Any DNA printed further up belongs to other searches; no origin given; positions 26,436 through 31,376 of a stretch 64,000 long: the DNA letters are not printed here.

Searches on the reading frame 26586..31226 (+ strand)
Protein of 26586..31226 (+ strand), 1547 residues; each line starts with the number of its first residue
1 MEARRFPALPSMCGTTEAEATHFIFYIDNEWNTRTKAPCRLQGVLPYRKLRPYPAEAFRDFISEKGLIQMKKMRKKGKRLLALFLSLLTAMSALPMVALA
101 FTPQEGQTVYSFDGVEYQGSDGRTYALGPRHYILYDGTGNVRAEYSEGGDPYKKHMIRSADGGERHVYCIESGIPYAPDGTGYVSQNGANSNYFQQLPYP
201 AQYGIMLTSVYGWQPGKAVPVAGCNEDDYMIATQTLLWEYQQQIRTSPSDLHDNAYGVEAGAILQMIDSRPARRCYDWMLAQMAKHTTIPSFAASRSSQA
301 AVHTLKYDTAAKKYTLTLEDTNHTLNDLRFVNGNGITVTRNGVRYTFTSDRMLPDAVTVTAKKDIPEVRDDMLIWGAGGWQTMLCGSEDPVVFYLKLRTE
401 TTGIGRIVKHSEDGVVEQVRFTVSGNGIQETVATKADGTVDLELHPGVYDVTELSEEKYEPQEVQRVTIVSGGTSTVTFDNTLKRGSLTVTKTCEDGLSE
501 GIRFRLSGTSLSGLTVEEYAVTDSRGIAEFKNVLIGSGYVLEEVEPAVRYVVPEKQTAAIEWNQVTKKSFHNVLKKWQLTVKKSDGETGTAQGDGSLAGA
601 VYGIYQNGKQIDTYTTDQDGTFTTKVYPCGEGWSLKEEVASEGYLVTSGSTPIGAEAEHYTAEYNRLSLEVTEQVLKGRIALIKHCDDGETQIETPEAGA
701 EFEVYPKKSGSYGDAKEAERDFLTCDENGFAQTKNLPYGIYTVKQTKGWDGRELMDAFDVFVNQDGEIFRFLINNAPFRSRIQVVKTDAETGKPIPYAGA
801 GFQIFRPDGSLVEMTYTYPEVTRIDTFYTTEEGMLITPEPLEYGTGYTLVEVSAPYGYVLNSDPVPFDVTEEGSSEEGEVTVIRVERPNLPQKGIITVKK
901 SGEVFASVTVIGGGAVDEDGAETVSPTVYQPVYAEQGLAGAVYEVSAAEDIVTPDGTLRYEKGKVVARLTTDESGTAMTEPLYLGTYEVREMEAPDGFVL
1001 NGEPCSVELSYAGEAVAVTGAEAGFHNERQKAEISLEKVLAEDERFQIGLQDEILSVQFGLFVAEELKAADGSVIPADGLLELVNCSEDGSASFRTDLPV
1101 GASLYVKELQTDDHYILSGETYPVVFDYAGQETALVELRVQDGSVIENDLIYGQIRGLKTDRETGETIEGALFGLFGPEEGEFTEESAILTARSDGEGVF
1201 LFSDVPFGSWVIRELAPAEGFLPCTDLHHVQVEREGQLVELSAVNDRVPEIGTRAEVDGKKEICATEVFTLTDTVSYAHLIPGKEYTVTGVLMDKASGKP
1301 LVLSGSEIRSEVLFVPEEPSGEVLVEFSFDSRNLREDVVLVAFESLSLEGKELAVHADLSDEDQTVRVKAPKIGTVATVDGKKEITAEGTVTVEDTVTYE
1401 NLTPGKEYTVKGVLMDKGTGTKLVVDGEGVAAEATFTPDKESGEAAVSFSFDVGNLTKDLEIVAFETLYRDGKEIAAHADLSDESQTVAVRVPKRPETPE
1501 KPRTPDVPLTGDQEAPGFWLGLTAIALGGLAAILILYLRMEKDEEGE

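Call 19: search_protein_families(library=pfam, proteins=[window:26586-31226:+], max_evalue=0.001)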
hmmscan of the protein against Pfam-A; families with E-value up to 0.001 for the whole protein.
window:26586-31226:+ (1547 aa): 4 families
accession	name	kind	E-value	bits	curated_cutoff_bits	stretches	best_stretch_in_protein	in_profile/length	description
PF17802.7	SpaA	-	6.2e-77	254.3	23.1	6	781-877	2-84/91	Prealbumin-like fold domain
PF18202.7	TQ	-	1.2e-57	194.3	23.8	2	1371-1490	1-127/127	T-Q ester bond containing domain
PF13620.12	CarboxypepD_reg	-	3.5e-07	30.9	32.3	1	408-479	7-79/82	Carboxypeptidase regulatory-like domain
PF08341.16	TED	-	6.5e-07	30.2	22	1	167-283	2-100/102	Thioester domain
